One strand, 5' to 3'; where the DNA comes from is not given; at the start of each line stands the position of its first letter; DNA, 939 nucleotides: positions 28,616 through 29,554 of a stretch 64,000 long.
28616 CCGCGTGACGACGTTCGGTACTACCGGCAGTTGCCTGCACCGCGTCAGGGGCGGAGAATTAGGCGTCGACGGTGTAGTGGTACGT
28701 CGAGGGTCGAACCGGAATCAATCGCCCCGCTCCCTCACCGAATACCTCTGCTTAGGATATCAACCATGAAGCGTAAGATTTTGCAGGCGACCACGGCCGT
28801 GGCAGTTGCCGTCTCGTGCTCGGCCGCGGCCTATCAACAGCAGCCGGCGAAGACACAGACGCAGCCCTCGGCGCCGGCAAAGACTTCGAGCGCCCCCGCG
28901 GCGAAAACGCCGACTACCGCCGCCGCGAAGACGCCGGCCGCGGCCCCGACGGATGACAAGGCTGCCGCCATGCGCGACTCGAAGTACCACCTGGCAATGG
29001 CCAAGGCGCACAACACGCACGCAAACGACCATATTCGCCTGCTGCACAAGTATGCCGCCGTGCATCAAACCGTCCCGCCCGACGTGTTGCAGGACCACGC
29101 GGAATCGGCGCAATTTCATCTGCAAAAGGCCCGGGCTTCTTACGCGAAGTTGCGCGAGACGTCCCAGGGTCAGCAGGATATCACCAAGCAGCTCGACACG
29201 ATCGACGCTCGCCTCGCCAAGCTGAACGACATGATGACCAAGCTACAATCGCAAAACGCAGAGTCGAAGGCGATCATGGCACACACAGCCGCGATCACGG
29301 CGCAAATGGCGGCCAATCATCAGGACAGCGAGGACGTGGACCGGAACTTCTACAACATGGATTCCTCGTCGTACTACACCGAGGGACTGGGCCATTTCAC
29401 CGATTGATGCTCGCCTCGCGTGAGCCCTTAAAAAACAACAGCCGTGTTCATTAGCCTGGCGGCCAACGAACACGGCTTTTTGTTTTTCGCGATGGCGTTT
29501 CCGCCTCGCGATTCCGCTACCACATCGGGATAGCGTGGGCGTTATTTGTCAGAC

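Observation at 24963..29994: Envelope gene block: two paralogous secreted helical proteins with a shared C-terminal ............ tail bracket a porin-like OMP and a 19-Cys protein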

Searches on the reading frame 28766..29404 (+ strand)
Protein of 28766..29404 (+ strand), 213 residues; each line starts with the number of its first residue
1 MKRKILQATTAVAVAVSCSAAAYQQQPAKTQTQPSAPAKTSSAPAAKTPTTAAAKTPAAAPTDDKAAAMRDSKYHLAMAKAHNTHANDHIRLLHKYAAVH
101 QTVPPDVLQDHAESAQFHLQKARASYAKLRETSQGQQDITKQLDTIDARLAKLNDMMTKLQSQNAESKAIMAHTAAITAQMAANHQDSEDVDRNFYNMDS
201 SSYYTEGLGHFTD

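Call 4: search_protein_families(library=pfam, max_evalue=1, proteins=[window:28766-29404:+])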
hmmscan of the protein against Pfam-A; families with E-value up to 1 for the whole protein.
seq(213 aa): 10 families
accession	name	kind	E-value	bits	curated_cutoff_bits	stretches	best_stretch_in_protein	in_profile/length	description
PF07902.16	Gp58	-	0.0025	16.6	34.5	1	108-165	279-337/594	gp58-like protein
PF16668.10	JLPA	-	0.0091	15.5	27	1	151-208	261-318/352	Adhesin from Campylobacter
PF11690.13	DUF3287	-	0.085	13.2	27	1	128-165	56-93/121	Protein of unknown function (DUF3287)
PF07851.19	TMEM120A-B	-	0.094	12.4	29.8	1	118-193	13-87/324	TMEM120A/B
PF06419.17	COG6_N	-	0.19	12.3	27.4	1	137-186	36-85/114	Conserved oligomeric complex COG6, N-terminal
PF16519.10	TRPM_tetra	-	0.2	12.3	26.6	1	126-158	15-47/56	Tetramerisation domain of TRPM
PF08702.15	Fib_alpha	-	0.2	12.3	29.9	1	136-192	23-79/143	Fibrinogen alpha/beta chain family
PF08655.15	DASH_Ask1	-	0.22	11.9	20.7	1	136-159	5-28/64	DASH complex subunit Ask1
PF07061.16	Swi5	-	0.28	11.8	22.1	0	77-96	27-46/80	Swi5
PF04065.20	Not3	-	0.69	9.7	25.8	0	107-197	134-226/231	Not1 N-terminal domain, CCR4-Not complex component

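Call 5: search_protein_families(library=ncbifam, max_evalue=1, proteins=[window:28766-29404:+])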
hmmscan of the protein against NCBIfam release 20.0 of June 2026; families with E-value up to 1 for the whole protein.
seq(213 aa): 9 families
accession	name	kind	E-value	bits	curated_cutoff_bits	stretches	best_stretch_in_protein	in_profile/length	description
NF045487.1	ASRP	equivalog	0.012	14.2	300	1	109-179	131-197/593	archaea-specific SMC-related protein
NF047363.1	Zn_ribbon_CdsZ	equivalog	0.029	13.8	275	1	126-195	43-111/251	zinc ribbon domain regulatory protein CdsZ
TIGR02978.1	phageshock_pspC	equivalog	0.13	12.2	104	1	111-159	61-109/121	envelope stress response membrane protein PspC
TIGR02168.1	SMC_prok_B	equivalog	0.26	8.9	567.35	1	50-187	341-963/1181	chromosome segregation protein SMC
TIGR01216.1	ATP_synt_epsi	equivalog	0.3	11.1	67.25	1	75-146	59-129/130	ATP synthase F1 subunit epsilon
TIGR03734.1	PRTRC_parB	hypoth_equivalog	0.37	9.3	278.6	1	16-204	312-490/555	PRTRC system ParB family protein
NF052320.1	Cbp1_fam_LP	subfamily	0.68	9.4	90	1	130-183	77-130/286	Cbp1 family collagen-binding glycoprotein adhesin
TIGR04211.1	SH3_and_anchor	equivalog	0.72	9.4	65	1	108-192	64-152/198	TIGR04211 family SH3 domain-containing protein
NF052612.1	sll0565_fam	equivalog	1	9.8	50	0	113-186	8-76/106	sll0565 family protein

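Call 6: find_homologous_proteins(query=window:28766-29404:+, max_evalue=0.01)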
Query seq(213 aa) (213 aa): 4 proteins with E <= 0.01 among 1257 candidates.
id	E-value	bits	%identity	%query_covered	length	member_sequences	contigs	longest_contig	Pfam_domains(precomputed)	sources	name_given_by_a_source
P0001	1.2e-119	415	94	100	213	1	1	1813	-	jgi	jgi:hypothetical protein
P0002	2.9e-59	218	56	100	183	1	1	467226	-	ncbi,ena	-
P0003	6.3e-57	210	55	85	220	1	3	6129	-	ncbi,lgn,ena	-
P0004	1.4e-56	209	62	69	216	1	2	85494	-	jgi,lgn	-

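Call 13: find_encoding_contigs(protein=P0002, flank=8000, max_places=3)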
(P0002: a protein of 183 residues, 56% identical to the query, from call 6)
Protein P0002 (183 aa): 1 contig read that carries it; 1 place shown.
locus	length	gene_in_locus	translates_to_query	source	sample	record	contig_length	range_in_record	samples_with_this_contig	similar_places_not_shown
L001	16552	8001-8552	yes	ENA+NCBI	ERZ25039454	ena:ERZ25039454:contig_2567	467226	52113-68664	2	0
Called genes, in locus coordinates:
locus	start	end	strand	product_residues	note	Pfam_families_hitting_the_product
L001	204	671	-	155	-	-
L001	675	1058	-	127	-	PF01022:HTH_5, PF12840:HTH_20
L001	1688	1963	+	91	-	PF00732:GMC_oxred_N (weak)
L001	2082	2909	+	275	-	PF05199:GMC_oxred_C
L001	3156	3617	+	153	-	PF02245:Pur_DNA_glyco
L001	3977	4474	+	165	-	-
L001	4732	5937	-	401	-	PF07396:Porin_O_P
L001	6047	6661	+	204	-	-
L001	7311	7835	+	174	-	-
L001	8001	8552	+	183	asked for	-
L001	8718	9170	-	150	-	-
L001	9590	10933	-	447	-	PF03176:MMPL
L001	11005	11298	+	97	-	-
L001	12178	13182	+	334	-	PF13231:PMT_2 (weak)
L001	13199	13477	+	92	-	-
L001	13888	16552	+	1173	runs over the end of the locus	PF01219:DAGK_prokar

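Call 14: find_encoding_contigs(protein=P0004, flank=8000, max_places=3)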
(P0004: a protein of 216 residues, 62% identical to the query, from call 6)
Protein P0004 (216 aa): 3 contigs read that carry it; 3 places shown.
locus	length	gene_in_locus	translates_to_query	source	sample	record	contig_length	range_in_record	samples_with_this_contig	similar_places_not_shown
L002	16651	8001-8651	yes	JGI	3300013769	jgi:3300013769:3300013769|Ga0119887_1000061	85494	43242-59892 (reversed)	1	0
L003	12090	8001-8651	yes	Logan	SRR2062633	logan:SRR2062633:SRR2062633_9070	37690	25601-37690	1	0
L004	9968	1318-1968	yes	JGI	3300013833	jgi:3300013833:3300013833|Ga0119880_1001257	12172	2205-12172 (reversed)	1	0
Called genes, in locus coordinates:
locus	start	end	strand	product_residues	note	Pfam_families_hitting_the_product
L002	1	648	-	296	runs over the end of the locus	PF01841:Transglut_core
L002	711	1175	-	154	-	-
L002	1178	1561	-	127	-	PF01022:HTH_5, PF12840:HTH_20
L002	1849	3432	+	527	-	PF00732:GMC_oxred_N, PF00890:FAD_binding_2 (faint), PF05199:GMC_oxred_C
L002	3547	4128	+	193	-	PF02245:Pur_DNA_glyco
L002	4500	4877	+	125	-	-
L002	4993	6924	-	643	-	PF07396:Porin_O_P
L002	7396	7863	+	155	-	-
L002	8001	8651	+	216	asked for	-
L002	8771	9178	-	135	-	-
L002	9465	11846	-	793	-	PF03176:MMPL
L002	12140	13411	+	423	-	-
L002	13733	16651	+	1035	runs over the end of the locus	-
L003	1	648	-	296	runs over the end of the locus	PF01841:Transglut_core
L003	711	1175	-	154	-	-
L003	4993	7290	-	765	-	PF07396:Porin_O_P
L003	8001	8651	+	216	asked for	-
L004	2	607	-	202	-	?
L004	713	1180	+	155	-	-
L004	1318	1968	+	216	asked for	-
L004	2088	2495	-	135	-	-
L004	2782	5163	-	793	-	PF03176:MMPL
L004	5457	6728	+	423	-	-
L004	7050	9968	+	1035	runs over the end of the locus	-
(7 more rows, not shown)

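Call 17: search_protein_representatives(alignment_id=A1)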
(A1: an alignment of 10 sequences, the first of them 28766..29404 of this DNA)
Query: 10 sequences, 169 profile positions. Proteins with E-value up to 0.001 (for the whole library): 95; up to 1e-10: 48; up to 1e-30: 9. The best 95 are listed.
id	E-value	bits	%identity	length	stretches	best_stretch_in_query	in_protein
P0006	1.5e-65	236.7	-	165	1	1-169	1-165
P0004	1.1e-63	230.8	-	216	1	1-169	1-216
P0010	2.9e-45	170.8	-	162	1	2-169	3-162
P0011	2.0e-40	155.0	-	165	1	2-169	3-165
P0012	8.9e-40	152.9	-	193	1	13-169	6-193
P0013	2.0e-34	135.5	-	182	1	3-169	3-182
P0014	2.7e-34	135.0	-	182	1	4-169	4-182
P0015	5.2e-32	127.6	-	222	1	8-169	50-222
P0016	4.2e-31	124.7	-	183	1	7-169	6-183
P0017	1.1e-28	116.8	-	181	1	12-169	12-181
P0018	6.6e-27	111.0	-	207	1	28-169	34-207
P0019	1.5e-26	109.9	-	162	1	29-169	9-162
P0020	6.7e-26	107.8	-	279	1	26-169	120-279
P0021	1.5e-25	106.6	-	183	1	8-169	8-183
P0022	5.7e-24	101.5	-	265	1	19-169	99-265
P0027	3.9e-21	92.2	-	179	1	3-163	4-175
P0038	7.9e-16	75.0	-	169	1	7-143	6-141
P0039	1.4e-15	74.2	-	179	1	15-148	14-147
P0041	6.7e-15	71.9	-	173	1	1-139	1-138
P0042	8.1e-15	71.7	-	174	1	1-135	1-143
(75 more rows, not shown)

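Call 21: find_homologous_proteins(query=A2, max_evalue=0.001)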
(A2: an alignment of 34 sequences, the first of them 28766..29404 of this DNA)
Query A2 (34 sequences) (213 aa, profile of the alignment): 10 proteins with E <= 0.001 among 8000 candidates.
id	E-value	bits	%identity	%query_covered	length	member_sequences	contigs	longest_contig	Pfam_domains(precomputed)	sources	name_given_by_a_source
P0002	3.7e-53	198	56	100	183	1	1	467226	-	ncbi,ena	-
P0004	1.5e-52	196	62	69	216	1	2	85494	-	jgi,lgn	-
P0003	6.3e-52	194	55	85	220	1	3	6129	-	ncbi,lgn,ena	-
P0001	2.8e-51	192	94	100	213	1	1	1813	-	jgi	jgi:hypothetical protein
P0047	3.2e-42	162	24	41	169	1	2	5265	-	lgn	-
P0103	4.8e-41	159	25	55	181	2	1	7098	-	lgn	-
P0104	8.6e-39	151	29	48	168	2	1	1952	-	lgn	-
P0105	7.2e-38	148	26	77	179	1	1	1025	-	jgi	jgi:hypothetical protein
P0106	4.5e-37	146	25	51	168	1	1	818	-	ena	-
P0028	1.0e-31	128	25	68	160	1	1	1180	-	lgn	-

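Call 27: predict_structure(alignment_id=A2)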
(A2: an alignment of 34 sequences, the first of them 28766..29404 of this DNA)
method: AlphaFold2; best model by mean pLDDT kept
length: 213 residues; sequences in the alignment: 34
mean_pLDDT: 80.7   pTM: 0.67
mean pLDDT of the five models: 80.7, 80.1, 80.0, 79.8, 79.5
residues with pLDDT >= 90: 120; 70-90: 19; 50-70: 51; < 50: 23
segments of 3 or more residues with pLDDT < 50: 1-3, 17-22, 24-26, 211-213
pLDDT, mean of each block of 10 residues (from residue 1): 50 48 50 52 60 65 85 95 98 98 98 98 98 92 98 98 95 98 97 76 53 46
secondary structure, 60 per line:
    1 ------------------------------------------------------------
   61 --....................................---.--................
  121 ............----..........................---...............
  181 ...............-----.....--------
elements in order: H63-98 H105-132 H137-162 H167-195 H201-205

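Call 30: fold_search(model_id=the predicted structure, library=pdb)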
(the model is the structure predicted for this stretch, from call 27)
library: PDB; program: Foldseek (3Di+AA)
matches with E <= 10: 536; with E <= 0.001: 0
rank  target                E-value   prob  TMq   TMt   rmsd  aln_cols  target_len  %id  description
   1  8gl3                  5.6e-02  1.00  0.42  0.46   9.8       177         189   13  De novo design of monomeric helical bundles for pH-controlled membrane lysis (released 2023-09-06)
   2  4k0d_B                5.9e-02  1.00  0.49  0.68   5.0       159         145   12  Periplasmic sensor domain of sensor histidine kinase, Adeh_2942 (released 2013-06-12)
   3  4k0d_A                1.2e-01  1.00  0.48  0.68   3.8       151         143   14  Periplasmic sensor domain of sensor histidine kinase, Adeh_2942 (released 2013-06-12)
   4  1lih                  1.4e-01  0.99  0.39  0.49   5.4       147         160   15  THREE-DIMENSIONAL STRUCTURES OF THE LIGAND-BINDING DOMAIN OF THE BACTERIAL ASPARTATE RECEPTOR WITH AND WITHOUT A LIGAND (released 1995-09-15)
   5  8uao_A                1.5e-01  0.95  0.35  0.33   6.1       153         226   16  DpHF18 filament (released 2024-04-10)
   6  9min_D                1.5e-01  1.00  0.43  0.66   4.0       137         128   14  Structure of a designed minibinder to NYESO1-A*02:01 (released 2025-08-06)
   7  8jj8                  1.5e-01  0.98  0.37  0.23   5.4       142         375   13  Cryo-EM structure of the beta2AR-mBRIL/1b3 Fab/Glue complex with a partial agonist (released 2023-09-06)
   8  2b0h_MODEL_1_A        1.5e-01  0.97  0.36  0.49   6.2       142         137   10  Solution structure of VBS3 fragment of talin (released 2006-01-17)
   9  6egc                  1.6e-01  1.00  0.52  0.72   3.6       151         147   10  Single-chain version of 2L4HC2_23 (PDB 5J0K) (released 2019-05-29)
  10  9isi                  1.9e-01  0.85  0.27  0.18   7.6       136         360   12  Structure of human C3aR in apo state (released 2025-04-23)
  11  9min_I                2.0e-01  0.99  0.43  0.66   4.1       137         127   14  Structure of a designed minibinder to NYESO1-A*02:01 (released 2025-08-06)
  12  8xr6_Q                2.3e-01  0.97  0.36  0.51  13.8       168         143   12  Cryo-EM structure of cryptophyte photosystem II (released 2024-06-19)
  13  9jfu_R                2.3e-01  0.75  0.28  0.17   9.1       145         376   13  Cryo-EM structure of inactive GPR4 with NE52-QQ57 (released 2025-04-23)
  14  9s99_B                2.4e-01  0.35  0.22  0.23  21.4       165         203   13  CdvB2 filament - high twist, class B (released 2026-01-28)
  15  2lig_A                2.5e-01  0.98  0.41  0.52   4.6       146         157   14  THREE-DIMENSIONAL STRUCTURES OF THE LIGAND-BINDING DOMAIN OF THE BACTERIAL ASPARTATE RECEPTOR WITH AND WITHOUT A LIGAN (released 1995-09-15)
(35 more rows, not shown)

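Call 31: find_encoding_contigs(protein=P0020, flank=8000, max_places=3)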
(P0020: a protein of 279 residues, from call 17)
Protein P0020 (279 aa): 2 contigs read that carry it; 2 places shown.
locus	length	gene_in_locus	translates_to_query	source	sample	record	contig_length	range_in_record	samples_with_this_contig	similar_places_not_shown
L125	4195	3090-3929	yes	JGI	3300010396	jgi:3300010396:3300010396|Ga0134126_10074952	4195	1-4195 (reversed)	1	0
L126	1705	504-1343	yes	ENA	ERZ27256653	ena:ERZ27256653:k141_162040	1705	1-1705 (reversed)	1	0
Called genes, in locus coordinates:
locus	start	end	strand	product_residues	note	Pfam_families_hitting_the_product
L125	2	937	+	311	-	?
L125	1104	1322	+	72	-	-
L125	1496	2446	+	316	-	PF06029:AlkA_N (weak), PF00730:HhH-GPD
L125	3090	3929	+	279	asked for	-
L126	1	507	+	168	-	?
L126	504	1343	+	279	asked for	-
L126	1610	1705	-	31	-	?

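Call 32: find_encoding_contigs(protein=P0014, flank=8000, max_places=3)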
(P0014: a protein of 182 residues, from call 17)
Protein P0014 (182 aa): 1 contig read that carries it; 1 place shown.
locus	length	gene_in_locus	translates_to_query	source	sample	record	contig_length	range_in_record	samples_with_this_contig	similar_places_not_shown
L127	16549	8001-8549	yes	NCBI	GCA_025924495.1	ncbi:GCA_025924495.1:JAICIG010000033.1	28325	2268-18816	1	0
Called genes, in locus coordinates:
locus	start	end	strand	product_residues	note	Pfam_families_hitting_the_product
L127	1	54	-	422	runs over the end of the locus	PF13570:Beta-prop_ACSF4 (faint), PF13360:PQQ_2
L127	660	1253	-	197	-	-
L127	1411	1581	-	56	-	-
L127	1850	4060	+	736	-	PF01804:Penicil_amidase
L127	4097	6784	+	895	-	PF00690:Cation_ATPase_N, PF12710:HAD (faint), PF00122:E1-E2_ATPase, PF00702:Hydrolase, PF13246:Cation_ATPase, PF08282:Hydrolase_3 (faint), PF00689:Cation_ATPase_C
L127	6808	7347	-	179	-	-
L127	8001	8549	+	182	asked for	-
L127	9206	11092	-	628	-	PF07396:Porin_O_P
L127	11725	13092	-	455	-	PF00662:Proton_antipo_N, PF00361:Proton_antipo_M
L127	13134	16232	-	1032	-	PF10070:DabA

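Call 35: find_related_loci(query=A3, collection=metagenome_contigs, flank=8000)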
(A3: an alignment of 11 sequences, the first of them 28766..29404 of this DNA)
Query A3 (213 aa) in metagenome_contigs; peptide patterns used: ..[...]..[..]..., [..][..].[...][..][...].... (x = any residue, [..] = any of these).
141 stretches matched a pattern; 14 encode a relative of the query (tblastn E <= 1e-3); 14 distinct loci.
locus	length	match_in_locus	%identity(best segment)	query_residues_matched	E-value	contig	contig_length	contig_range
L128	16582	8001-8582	47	5-213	5e-51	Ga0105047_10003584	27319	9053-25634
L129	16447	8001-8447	48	71-213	3e-42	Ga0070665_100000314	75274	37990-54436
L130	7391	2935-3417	40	59-213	6e-34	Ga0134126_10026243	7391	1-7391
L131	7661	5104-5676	38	24-213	6e-31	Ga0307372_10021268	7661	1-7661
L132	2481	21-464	39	70-213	5e-31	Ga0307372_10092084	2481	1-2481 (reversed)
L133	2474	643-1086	39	70-213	3e-31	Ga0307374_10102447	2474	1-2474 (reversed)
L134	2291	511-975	37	63-213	1e-30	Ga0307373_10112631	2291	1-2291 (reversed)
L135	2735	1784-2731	37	62-213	2e-28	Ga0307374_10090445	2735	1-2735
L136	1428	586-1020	38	73-213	2e-28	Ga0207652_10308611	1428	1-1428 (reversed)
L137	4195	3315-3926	33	13-213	5e-28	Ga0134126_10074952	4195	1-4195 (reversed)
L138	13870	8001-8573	38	24-213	2e-24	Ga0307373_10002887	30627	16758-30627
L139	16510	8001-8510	35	57-213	9e-23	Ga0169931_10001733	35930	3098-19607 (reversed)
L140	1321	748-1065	33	73-174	4e-14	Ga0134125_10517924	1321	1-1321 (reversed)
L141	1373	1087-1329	36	73-153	2e-12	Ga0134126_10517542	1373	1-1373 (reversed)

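Call 41: search_protein_families(library=pfam, max_evalue=0.01, proteins=[L139:9833-12763:-, L139:8510-9631:-, L127:8677-8970:-])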
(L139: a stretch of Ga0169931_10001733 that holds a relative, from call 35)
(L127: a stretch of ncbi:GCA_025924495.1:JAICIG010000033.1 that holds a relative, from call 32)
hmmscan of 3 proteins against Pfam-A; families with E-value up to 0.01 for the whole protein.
L139:9833-12763:- (976 aa): 15 families
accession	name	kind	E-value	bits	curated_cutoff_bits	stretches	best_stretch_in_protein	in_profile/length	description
PF00326.27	Peptidase_S9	-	1.1e-51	175.7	22.6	1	740-944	7-211/213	Prolyl oligopeptidase family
PF20434.5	BD-FAE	-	7.6e-15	55.4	26.8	1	708-902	7-215/215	BD-FAE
PF02129.25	Peptidase_S15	-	1.2e-12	48.6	23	1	694-836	1-134/262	X-Pro dipeptidyl-peptidase (S15 family)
PF01738.24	DLH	-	2.2e-09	37.7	21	1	740-926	34-192/217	Dienelactone hydrolase family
PF00561.26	Abhydrolase_1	-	5.6e-09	36.4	25.8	1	715-833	1-104/245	alpha/beta hydrolase fold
PF07676.18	PD40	-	6.3e-09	36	20.9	0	418-429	15-26/38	WD40-like Beta Propeller Repeat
PF10647.15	Gmad1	-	3.3e-08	34.1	20.5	1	543-652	30-132/251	Lipoprotein LpqB beta-propeller domain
PF12146.15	Hydrolase_4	-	1e-07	31.9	27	1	872-920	187-232/239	Serine aminopeptidase, S33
PF25174.1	Beta-prop_THOC3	-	4.3e-06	26.4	305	0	356-432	79-150/272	THOC3 beta-propeller domain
PF03583.20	LIP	-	8.8e-06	25.7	23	1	745-830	24-103/286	Secretory lipase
PF00930.27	DPPIV_N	-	1.3e-05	24.5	22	0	417-451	106-140/354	Dipeptidyl peptidase IV (DPP IV) N-terminal region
PF00400.38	WD40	-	0.00013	22.8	27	0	481-502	5-29/39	WD domain, G-beta repeat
PF08840.17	BAAT_C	-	0.0025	18.3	20.9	0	783-920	8-158/210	BAAT / Acyl-CoA thioester hydrolase C terminal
PF00756.26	Esterase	-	0.0061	16.8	22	0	794-902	112-209/251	Putative esterase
PF08662.17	eIF2A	-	0.0063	16.9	20.5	0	366-427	6-75/194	Eukaryotic translation initiation factor eIF2A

L139:8510-9631:- (373 aa): 2 families
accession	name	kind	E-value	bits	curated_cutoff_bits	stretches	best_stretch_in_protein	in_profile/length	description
PF00413.30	Peptidase_M10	-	0.0018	18.6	24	1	171-214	82-122/159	Matrixin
PF07589.16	PEP-CTERM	-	0.0033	17.9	20.7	1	345-368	2-24/24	PEP-CTERM motif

L127:8677-8970:- (97 aa): 0 families
